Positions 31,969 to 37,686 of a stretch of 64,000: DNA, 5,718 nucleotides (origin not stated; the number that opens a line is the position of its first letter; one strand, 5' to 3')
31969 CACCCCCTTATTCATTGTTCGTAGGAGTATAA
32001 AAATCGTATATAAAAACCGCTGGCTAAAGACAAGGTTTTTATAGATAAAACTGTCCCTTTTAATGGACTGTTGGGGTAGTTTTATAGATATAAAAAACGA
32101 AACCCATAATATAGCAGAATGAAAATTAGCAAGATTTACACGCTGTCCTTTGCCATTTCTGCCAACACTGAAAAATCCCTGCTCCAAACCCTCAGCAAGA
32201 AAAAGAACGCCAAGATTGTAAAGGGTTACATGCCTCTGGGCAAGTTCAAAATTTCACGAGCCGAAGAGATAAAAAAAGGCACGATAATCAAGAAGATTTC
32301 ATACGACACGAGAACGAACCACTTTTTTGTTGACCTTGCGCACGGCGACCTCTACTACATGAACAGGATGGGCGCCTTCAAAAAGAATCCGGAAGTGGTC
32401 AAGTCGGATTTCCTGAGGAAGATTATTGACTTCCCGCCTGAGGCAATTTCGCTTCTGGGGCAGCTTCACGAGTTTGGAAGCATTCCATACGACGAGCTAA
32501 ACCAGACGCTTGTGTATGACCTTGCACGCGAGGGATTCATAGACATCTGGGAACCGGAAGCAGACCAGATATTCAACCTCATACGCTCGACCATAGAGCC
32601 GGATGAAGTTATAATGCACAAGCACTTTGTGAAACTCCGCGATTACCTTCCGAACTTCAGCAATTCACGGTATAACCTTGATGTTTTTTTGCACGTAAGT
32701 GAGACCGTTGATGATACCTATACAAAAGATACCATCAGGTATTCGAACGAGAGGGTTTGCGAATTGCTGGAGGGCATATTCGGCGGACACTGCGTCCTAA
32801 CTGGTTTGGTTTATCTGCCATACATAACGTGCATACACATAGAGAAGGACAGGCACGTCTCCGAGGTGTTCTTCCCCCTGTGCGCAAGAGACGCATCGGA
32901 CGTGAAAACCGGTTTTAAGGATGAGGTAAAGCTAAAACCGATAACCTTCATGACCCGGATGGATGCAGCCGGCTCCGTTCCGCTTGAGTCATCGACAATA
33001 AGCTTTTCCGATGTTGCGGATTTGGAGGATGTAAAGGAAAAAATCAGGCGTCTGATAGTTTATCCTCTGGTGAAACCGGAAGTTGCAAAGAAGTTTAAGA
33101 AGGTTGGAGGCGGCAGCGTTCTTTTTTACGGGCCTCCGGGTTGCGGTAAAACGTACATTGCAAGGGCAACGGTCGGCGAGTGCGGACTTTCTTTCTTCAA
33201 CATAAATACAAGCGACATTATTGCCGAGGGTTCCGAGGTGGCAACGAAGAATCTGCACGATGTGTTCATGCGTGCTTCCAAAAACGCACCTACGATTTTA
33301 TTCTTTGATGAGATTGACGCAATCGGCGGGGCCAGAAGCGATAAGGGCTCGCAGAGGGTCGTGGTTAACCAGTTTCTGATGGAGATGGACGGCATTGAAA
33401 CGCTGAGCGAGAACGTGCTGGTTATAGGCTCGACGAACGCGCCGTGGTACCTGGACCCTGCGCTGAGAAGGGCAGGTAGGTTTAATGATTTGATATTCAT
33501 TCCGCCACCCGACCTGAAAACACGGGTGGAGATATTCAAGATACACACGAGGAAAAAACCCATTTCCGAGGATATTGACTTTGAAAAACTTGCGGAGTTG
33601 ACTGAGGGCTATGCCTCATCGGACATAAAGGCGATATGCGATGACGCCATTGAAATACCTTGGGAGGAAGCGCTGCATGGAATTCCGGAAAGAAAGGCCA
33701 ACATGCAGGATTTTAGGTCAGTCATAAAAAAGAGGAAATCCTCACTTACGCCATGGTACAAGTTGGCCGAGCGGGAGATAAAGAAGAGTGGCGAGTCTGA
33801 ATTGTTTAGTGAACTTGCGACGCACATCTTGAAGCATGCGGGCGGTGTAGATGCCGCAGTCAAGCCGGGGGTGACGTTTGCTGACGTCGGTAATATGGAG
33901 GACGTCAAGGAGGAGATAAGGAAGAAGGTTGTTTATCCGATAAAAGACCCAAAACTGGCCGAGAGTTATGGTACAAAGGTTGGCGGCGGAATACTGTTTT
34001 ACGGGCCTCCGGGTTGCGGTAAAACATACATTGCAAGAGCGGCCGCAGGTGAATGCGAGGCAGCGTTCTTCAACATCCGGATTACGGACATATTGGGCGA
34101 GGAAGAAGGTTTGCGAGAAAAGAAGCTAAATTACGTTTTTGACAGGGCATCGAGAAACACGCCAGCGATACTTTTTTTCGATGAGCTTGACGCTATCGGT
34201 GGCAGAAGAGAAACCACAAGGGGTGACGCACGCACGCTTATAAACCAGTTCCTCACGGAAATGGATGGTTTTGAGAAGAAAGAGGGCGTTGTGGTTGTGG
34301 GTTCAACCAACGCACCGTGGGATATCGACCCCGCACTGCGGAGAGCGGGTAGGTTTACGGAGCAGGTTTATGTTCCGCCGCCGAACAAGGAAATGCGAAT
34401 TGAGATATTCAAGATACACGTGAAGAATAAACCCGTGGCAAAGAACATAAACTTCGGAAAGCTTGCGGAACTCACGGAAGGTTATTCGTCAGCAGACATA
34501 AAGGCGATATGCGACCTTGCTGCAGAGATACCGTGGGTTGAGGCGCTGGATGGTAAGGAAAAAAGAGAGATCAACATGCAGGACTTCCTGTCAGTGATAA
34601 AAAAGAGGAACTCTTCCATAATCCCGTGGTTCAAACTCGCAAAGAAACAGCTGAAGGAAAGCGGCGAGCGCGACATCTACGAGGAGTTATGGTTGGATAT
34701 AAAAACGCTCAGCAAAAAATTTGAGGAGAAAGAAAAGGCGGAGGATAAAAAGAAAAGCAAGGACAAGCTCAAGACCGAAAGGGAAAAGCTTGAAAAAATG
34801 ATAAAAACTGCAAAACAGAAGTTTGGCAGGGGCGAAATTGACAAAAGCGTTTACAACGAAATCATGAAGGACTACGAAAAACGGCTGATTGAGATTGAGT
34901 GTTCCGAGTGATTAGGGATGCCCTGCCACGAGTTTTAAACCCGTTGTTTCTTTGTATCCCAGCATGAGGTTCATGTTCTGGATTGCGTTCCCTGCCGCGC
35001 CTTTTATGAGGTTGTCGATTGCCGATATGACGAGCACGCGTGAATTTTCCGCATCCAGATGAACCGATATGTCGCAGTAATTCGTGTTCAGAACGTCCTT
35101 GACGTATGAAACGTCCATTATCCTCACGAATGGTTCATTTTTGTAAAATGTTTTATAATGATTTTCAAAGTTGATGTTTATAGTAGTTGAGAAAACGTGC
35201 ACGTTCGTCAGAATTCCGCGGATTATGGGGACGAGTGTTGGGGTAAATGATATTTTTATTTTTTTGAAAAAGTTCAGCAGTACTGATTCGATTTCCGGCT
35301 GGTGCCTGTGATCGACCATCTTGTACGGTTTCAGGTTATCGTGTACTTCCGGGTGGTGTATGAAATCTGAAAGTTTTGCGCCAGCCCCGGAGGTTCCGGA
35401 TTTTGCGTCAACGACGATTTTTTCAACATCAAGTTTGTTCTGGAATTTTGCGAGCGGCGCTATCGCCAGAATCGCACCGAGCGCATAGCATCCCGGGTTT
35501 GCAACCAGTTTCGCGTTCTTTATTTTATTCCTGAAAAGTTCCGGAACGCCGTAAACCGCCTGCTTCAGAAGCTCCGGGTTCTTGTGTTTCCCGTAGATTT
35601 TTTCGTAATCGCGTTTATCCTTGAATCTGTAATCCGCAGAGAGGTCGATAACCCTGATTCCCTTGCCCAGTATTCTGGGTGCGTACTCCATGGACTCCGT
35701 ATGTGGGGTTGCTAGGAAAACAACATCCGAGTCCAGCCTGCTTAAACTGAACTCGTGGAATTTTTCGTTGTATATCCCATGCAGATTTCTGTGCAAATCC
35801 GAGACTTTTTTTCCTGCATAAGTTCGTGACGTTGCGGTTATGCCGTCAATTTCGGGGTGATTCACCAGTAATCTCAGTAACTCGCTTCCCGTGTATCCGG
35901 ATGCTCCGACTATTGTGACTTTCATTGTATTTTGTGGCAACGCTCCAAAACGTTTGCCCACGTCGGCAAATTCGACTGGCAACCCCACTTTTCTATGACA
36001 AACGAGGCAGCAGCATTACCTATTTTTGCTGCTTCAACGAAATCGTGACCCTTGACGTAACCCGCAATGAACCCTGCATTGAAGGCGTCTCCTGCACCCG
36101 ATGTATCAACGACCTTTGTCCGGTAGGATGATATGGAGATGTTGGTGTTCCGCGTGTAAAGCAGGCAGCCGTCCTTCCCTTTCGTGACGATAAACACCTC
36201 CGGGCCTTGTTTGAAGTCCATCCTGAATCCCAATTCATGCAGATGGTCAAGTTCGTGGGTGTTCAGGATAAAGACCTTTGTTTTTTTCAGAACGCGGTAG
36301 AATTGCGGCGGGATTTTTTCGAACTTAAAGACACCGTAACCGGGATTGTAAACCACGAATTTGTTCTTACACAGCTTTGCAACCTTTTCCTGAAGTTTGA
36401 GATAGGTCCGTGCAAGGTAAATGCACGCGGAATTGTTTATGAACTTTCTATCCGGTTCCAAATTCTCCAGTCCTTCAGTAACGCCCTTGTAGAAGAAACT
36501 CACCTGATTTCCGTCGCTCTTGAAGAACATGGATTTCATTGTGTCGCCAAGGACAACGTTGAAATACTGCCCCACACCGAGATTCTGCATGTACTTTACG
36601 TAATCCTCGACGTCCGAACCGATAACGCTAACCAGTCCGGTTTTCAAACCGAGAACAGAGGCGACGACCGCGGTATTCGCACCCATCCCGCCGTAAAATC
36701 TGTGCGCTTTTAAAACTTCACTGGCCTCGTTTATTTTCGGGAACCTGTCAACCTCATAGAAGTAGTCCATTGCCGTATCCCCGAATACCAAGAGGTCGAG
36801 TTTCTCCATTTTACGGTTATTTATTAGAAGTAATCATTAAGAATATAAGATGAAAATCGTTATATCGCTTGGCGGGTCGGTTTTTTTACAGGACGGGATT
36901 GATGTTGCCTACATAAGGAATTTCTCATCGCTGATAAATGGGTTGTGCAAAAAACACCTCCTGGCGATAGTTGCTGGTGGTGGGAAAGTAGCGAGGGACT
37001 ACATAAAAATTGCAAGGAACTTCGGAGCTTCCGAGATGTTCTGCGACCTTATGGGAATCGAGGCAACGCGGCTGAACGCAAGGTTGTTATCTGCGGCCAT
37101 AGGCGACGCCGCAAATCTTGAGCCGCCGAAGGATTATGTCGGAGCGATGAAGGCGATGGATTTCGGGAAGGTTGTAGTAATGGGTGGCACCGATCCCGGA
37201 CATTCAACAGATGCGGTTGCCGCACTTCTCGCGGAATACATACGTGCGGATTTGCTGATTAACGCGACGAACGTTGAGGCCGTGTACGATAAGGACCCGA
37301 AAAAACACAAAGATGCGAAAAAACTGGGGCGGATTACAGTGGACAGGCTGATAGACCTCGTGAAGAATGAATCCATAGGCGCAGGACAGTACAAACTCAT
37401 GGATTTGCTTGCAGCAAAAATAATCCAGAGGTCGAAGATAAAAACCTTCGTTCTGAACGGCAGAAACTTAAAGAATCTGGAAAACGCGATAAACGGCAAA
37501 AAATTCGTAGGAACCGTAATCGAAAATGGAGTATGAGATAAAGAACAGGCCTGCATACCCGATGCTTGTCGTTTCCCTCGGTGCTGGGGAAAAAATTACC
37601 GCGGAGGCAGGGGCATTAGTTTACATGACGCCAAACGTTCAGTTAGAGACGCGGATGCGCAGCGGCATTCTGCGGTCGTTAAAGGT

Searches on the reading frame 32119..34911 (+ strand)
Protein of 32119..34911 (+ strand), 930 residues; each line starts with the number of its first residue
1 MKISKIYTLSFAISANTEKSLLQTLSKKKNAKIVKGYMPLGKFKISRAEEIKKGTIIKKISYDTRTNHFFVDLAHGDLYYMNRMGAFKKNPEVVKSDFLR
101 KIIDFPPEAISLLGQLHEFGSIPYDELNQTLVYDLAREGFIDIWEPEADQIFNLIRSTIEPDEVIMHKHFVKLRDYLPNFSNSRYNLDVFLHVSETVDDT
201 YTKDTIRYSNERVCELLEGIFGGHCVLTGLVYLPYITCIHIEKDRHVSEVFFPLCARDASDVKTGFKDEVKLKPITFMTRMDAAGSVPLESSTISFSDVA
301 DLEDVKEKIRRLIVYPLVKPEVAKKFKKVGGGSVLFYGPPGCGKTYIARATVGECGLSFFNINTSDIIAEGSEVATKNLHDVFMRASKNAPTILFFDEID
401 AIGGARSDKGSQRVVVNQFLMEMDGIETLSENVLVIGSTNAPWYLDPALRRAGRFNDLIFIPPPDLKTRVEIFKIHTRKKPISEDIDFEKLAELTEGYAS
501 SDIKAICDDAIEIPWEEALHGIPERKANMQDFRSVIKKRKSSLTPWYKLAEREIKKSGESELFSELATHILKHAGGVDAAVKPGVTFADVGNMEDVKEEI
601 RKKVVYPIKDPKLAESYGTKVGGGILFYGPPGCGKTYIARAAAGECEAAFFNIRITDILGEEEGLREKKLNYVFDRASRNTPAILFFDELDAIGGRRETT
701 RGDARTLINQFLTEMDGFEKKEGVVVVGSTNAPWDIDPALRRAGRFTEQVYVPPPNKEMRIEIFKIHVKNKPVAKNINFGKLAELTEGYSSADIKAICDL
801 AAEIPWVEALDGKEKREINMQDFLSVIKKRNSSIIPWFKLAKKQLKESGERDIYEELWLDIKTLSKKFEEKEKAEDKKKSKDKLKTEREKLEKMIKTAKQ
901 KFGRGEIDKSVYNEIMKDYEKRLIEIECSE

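Call 16: search_protein_families(library=pfam, proteins=[window:32119-34911:+], max_evalue=0.0001)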
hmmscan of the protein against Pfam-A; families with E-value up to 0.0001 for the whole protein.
window:32119-34911:+ (930 aa): 13 families
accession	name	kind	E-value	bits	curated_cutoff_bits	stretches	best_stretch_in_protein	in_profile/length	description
PF00004.35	AAA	-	3.9e-77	257.5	21.2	2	625-753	1-130/131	ATPase family associated with various cellular activities (AAA)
PF17862.7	AAA_lid_3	-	5.3e-17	61.5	27.2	2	776-811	1-36/45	AAA+ lid domain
PF13173.12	AAA_14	-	9.1e-09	35.8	27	0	334-404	5-76/129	AAA domain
PF13191.12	AAA_16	-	1.1e-08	36.2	32.6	0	622-649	24-51/167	AAA ATPase domain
PF13207.12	AAA_17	-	8.1e-07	29.8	27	0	337-430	1-93/136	AAA domain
PF05496.18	RuvB_N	-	1.9e-06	28.1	27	0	333-400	35-94/159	Holliday junction DNA helicase RuvB P-loop domain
PF07728.20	AAA_5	-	2.2e-06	28.2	22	0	625-691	2-76/139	AAA domain (dynein-related subfamily)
PF00910.28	RNA_helicase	-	6.2e-06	27.1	21.5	0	334-440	1-104/105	RNA helicase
PF01078.27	Mg_chelatase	-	1e-05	25.5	20.3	0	328-350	19-41/207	Magnesium chelatase, subunit ChlI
PF13401.12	AAA_22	-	1.5e-05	25.7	27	0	623-714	6-81/130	AAA domain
PF01695.23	IstB_IS21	-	2.8e-05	24.2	24.1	0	625-655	95-125/238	IstB-like ATP binding protein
PF06068.19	TIP49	-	3.3e-05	23.7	23.8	0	326-370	45-91/347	TIP49 P-loop domain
PF13238.12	AAA_18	-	4.4e-05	24.4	29.4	0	625-668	1-41/128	AAA domain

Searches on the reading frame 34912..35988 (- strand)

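Call 17: search_protein_families(library=pfam, proteins=[window:34912-35988:-], max_evalue=0.0001)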
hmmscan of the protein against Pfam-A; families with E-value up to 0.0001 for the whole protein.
window:34912-35988:- (358 aa): 3 families
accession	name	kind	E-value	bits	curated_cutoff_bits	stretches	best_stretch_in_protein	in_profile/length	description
PF22698.1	Semialdhyde_dhC_1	-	1.1e-46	159.2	27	1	167-326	1-165/165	Semialdehyde dehydrogenase, dimerisation domain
PF01118.30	Semialdhyde_dh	-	4.5e-34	117.9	26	1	23-159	1-121/121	Semialdehyde dehydrogenase, NAD binding domain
PF02774.23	Semialdhyde_dhC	-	2.2e-18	67.5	26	1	185-329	8-184/184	Semialdehyde dehydrogenase, dimerisation domain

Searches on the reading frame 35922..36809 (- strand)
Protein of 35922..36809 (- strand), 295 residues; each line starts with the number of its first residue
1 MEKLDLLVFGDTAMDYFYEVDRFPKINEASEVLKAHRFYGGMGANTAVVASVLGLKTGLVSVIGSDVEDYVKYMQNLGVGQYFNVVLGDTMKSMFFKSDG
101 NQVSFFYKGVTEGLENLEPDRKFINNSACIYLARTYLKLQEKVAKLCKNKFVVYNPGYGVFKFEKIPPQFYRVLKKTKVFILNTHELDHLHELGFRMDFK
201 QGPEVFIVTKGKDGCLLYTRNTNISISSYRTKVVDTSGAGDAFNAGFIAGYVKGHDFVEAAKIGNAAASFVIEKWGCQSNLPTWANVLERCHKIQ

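Call 17: search_protein_families(library=pfam, proteins=[window:35922-36809:-], max_evalue=0.0001)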
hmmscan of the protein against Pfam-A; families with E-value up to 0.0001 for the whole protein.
window:35922-36809:- (295 aa): 1 family
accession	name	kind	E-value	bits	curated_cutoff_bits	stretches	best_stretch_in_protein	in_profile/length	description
PF00294.29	PfkB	-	4.5e-42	144.9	25.8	1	5-283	3-301/302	pfkB family carbohydrate kinase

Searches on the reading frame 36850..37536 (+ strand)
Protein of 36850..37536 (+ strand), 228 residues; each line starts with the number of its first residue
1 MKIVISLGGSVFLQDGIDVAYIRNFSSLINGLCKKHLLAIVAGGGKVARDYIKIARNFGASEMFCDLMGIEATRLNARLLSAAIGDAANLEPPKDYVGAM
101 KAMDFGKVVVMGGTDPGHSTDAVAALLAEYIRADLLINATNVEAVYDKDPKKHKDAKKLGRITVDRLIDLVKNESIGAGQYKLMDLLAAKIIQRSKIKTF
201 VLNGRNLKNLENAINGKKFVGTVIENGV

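Call 54: search_protein_families(library=pfam, proteins=[window:36850-37536:+], max_evalue=0.0001)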
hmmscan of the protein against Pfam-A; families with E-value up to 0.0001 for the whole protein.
window:36850-37536:+ (228 aa): 1 family
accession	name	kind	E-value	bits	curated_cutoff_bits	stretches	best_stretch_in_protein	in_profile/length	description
PF00696.33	AA_kinase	-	6.1e-34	118.2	24.9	1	1-203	1-234/234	Amino acid kinase family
